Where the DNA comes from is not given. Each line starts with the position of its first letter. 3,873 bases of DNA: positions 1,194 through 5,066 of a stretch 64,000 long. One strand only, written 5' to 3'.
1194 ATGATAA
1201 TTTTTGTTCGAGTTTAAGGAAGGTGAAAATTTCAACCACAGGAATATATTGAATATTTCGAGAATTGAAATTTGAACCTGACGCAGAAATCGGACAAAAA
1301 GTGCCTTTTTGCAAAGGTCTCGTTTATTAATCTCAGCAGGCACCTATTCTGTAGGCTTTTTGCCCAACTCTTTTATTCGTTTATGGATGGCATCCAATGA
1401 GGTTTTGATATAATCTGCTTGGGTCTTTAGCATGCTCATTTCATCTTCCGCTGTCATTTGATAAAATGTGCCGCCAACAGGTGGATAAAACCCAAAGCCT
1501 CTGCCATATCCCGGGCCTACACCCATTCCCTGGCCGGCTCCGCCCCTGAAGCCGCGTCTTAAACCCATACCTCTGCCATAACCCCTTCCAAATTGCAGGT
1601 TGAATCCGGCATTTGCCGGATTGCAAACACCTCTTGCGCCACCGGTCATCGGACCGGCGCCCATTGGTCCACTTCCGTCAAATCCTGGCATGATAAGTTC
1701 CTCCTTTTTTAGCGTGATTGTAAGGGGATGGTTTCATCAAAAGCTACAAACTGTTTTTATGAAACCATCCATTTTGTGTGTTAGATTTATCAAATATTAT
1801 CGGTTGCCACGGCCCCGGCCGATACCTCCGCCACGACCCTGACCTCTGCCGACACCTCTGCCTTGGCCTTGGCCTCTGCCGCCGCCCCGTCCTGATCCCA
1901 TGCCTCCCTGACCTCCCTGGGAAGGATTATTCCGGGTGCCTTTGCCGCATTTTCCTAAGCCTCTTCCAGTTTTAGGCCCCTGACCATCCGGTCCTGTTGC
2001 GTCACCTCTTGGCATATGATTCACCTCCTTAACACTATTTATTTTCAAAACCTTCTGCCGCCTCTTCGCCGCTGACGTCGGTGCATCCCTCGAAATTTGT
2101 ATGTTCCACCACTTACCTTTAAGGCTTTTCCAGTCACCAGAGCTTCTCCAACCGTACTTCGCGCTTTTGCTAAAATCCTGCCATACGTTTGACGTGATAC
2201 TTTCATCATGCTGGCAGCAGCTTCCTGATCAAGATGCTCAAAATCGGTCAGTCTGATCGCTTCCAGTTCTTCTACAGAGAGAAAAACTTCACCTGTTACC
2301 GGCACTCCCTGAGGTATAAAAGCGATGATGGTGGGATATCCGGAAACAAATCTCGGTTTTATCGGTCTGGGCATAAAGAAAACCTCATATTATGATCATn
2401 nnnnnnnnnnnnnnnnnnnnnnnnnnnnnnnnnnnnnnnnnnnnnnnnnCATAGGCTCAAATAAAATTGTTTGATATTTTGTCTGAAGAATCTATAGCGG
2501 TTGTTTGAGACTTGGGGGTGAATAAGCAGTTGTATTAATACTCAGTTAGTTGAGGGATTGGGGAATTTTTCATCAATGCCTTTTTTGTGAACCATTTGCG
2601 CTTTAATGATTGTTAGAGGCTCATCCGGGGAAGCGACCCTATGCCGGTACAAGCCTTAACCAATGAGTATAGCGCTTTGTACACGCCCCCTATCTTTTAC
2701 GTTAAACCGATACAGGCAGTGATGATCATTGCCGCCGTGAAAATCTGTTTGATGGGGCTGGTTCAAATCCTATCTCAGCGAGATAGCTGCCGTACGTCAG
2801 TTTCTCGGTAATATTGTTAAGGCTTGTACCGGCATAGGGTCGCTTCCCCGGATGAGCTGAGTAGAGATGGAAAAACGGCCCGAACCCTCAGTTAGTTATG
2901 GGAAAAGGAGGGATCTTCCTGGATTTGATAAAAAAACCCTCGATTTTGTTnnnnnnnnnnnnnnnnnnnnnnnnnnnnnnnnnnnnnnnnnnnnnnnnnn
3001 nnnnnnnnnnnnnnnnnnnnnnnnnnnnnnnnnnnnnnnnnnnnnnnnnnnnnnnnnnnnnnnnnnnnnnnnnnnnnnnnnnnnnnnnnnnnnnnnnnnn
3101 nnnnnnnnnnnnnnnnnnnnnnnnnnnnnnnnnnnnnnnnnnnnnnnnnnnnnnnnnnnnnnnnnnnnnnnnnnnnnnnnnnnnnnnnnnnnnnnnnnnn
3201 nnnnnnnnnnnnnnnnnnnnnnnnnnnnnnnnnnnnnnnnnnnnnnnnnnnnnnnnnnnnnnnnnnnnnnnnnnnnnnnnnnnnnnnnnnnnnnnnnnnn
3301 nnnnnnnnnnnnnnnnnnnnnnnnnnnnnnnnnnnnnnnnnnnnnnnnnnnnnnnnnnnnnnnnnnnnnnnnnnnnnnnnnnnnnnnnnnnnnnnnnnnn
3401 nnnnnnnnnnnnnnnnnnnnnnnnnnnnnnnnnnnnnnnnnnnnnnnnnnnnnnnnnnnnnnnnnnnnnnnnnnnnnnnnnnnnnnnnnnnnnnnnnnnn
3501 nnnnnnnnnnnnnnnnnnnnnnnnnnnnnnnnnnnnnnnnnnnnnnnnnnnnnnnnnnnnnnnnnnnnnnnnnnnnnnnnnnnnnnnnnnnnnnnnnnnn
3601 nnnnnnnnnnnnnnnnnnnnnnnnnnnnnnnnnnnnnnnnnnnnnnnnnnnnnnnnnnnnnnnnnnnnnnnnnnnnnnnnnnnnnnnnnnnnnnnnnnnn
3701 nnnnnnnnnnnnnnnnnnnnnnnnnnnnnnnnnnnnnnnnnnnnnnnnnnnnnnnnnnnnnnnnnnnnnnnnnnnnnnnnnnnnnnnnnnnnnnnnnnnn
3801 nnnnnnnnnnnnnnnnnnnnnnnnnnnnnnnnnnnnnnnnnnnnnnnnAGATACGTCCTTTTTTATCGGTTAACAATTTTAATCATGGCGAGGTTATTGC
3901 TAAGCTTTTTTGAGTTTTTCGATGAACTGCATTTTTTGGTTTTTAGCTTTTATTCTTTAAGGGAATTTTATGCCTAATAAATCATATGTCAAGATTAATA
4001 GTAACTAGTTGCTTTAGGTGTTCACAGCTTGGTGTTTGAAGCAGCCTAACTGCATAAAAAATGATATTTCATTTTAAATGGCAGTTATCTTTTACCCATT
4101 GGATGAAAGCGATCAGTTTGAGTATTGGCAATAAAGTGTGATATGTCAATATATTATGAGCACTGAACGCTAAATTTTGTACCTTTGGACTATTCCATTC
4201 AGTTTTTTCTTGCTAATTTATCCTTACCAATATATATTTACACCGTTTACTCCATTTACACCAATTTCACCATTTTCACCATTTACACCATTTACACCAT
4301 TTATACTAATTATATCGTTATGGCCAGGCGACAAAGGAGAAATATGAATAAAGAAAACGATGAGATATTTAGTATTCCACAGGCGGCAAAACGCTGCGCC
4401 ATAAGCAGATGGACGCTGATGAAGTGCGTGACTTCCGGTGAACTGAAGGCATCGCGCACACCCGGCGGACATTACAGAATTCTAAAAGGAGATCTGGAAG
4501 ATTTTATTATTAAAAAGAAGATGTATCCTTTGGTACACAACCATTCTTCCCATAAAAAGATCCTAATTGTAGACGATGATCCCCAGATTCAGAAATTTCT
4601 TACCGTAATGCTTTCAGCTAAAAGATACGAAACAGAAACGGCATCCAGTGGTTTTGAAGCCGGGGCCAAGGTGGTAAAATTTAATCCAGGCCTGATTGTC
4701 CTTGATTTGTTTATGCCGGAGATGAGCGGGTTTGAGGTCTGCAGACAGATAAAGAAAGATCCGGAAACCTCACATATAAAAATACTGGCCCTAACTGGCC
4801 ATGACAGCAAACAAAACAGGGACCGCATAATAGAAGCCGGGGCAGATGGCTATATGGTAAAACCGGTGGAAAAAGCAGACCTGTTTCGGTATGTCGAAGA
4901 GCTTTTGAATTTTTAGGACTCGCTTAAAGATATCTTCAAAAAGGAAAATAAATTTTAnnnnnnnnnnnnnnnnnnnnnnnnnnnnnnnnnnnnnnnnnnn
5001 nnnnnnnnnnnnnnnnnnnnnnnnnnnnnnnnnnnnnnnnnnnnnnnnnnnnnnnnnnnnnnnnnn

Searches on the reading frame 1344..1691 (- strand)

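Call 9: search_protein_families(library=pfam, proteins=[window:1344-1691:-])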
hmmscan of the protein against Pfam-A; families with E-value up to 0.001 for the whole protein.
window:1344-1691:- (115 aa): 1 family
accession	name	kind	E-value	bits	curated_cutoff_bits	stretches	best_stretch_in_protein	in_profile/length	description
PF17253.7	DUF5320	-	3.4e-21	76.7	27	1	1-109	1-99/99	Family of unknown function (DUF5320)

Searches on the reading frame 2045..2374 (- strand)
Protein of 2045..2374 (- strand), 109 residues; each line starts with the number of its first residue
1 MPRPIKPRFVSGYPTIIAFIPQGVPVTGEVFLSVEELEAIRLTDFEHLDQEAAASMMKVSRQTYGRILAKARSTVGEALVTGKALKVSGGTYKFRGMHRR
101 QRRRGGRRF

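Call 9: search_protein_families(library=pfam, proteins=[window:2045-2374:-])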
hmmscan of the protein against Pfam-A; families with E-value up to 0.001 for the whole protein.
window:2045-2374:- (109 aa): 1 family
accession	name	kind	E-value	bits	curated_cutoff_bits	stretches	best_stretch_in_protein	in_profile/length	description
PF02001.22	DUF134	-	6.1e-25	88.1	27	1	3-94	6-97/98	Protein of unknown function DUF134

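Call 60: find_encoding_contigs(protein=window:2045-2374:-, flank=1500, max_places=6)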
Protein window:2045-2374:- (109 aa): 1 contig read that carries it; 1 place shown.
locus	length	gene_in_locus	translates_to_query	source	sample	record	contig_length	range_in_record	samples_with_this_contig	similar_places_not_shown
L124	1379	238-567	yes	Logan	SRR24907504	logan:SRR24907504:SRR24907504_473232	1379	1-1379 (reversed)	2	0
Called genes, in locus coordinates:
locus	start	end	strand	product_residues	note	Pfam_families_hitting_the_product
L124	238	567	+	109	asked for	PF02001:DUF134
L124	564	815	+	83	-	-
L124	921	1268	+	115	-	PF17253:DUF5320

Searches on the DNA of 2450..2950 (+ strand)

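Call 24: search_rna_families(source=window, start=2450, end=2950, threshold=evalue, max_evalue=10)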
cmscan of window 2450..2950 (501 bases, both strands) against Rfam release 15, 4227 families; matches with E-value up to 10: 3.
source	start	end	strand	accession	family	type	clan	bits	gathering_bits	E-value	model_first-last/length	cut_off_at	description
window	2458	2488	+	RF01561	DdR11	Gene; snRNA; snoRNA; CD-box;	-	14.8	65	3.2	42-76/76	no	Dictyostelium snoRNA DdR11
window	2715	2736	+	RF00095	snoPyro_CD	Gene; snRNA; snoRNA; CD-box;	CL00132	12.5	45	9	1-58/58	no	Pyrococcus C/D box small nucleolar RNA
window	2513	2630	+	RF01894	PCA3_2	Gene; lncRNA;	-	9.4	100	1.6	290-409/409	no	Prostate cancer antigen RNA 3 conserved region 2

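Call 62: search_dna_similar(query=window:2540-2900:+, collection=plasmids, mode=distant, max_evalue=0.001, max_rows=15)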
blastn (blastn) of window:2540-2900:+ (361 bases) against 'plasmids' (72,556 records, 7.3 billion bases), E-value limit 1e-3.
No match.

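Call 63: search_dna_similar(query=window:2540-2900:+, collection=phages, mode=distant, max_evalue=0.001, max_rows=15)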
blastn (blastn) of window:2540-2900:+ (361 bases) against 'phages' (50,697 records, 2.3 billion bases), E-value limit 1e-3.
No match.

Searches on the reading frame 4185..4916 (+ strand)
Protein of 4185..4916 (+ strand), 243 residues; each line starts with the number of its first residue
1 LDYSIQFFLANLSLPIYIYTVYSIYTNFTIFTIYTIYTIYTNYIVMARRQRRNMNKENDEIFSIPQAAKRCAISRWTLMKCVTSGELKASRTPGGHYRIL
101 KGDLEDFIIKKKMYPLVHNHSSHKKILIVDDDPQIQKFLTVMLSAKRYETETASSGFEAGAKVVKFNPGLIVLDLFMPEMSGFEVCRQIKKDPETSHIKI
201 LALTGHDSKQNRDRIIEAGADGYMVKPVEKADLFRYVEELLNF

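Call 55: search_protein_families(library=pfam, proteins=[window:4185-4916:+], max_evalue=0.00001)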
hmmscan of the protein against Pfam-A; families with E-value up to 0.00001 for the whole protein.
window:4185-4916:+ (243 aa): 2 families
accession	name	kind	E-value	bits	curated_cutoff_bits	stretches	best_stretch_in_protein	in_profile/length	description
PF00072.30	Response_reg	-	9e-27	93.9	30.2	1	126-237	1-110/111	Response regulator receiver domain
PF12728.13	HTH_17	-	1.2e-08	35.5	27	1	62-108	2-47/51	Helix-turn-helix domain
